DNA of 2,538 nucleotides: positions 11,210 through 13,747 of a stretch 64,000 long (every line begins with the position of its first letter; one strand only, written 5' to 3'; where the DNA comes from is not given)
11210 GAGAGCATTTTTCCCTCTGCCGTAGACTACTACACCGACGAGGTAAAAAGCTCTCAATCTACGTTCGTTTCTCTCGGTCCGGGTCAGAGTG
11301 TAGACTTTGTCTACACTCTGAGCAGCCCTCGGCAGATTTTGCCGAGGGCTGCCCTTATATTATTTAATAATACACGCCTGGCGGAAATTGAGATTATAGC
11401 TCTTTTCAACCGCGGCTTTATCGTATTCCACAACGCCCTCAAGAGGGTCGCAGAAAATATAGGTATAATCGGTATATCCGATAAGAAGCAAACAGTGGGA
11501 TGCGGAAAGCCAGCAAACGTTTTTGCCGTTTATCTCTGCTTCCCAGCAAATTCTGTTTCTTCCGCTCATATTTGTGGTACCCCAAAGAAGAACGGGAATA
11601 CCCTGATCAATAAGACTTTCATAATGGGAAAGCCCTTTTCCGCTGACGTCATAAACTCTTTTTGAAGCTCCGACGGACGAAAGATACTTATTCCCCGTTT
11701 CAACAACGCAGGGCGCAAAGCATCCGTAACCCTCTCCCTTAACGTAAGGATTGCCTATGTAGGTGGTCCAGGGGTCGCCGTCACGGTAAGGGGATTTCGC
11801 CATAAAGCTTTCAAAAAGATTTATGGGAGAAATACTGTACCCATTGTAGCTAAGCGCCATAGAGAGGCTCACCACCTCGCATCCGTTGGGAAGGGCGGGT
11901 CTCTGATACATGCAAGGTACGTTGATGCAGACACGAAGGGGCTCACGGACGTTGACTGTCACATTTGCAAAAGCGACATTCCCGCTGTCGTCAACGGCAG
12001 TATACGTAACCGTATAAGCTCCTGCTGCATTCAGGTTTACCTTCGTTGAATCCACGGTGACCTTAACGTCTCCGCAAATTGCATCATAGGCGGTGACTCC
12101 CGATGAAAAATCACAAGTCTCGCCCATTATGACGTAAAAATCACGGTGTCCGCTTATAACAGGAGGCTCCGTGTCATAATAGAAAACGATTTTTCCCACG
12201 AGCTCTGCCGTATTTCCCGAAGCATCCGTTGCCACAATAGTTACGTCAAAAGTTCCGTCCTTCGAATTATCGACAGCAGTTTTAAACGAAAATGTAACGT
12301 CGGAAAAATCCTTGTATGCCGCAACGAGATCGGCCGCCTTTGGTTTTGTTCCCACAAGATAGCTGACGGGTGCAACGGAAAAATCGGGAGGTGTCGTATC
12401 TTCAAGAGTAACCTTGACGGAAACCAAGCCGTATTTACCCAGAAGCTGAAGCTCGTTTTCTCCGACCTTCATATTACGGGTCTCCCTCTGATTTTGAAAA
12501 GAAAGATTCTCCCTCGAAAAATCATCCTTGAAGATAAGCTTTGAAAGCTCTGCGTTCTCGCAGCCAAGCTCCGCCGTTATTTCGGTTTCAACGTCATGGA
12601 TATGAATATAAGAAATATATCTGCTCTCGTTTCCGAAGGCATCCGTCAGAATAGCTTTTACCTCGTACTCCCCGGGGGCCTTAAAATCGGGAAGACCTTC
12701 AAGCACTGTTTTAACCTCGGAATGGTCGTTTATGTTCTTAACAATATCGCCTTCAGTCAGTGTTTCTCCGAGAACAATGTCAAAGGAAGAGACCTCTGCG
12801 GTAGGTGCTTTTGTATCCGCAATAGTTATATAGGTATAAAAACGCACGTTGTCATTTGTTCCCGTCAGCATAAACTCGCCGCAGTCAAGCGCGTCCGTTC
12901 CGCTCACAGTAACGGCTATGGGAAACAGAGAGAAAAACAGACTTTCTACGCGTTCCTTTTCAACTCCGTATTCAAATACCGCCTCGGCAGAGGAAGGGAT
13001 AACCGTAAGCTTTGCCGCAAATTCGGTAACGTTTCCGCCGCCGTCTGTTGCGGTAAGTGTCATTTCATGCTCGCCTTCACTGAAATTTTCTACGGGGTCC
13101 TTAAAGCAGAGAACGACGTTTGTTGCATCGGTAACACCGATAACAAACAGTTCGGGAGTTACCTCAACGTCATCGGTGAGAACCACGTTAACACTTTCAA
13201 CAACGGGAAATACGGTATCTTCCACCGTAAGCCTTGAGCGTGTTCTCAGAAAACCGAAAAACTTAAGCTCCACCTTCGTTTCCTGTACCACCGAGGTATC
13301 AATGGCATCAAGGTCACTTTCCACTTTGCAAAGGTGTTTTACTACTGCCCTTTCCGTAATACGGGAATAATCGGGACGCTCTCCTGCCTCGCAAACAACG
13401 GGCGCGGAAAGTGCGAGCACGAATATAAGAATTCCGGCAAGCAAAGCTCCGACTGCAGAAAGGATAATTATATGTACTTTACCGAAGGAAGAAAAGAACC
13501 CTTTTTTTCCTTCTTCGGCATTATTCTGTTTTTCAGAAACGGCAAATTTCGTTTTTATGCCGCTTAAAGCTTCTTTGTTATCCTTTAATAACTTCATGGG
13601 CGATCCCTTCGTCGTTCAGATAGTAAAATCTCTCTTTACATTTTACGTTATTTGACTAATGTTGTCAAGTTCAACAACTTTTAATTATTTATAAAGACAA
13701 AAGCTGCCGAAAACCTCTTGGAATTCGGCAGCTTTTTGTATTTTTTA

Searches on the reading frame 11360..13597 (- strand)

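Call 60: search_protein_families(library=pfam, proteins=[window:11360-13597:-], max_evalue=0.001)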
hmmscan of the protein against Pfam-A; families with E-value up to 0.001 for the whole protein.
window:11360-13597:- (745 aa): 10 families
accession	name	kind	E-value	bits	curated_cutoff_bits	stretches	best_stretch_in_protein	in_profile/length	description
PF13529.12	Peptidase_C39_2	-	8.2e-24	85.2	24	1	558-718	1-142/143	Peptidase_C39 like family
PF16403.11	Bact_surface_Ig-like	-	1.7e-11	44.5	27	1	481-550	3-71/71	Bacterial surface protein, Ig-like domain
PF18981.6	InlK_D3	-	3.6e-11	43.4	25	2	511-550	34-75/75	Internalin K domain (D3/D4)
PF19077.6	Big_13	-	6.9e-09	36.6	27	0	432-466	60-93/102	Bacterial Ig-like domain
PF15418.12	DUF4625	-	2e-07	31.8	27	0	303-333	100-130/131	Domain of unknown function (DUF4625)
PF02494.22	HYR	-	9e-05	23.2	21.7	0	155-191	37-73/81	HYR domain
PF18911.6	PKD_4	-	0.00016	22.1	27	0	523-548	57-83/85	PKD domain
PF13754.12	Big_3_4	-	0.00018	21.8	27.3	0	519-560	27-68/106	Domain of unknown function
PF00801.26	PKD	-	0.00024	21.5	23.5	0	173-191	55-73/80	PKD domain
PF08428.16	Rib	-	0.00029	21.9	27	0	408-457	9-59/76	Rib domain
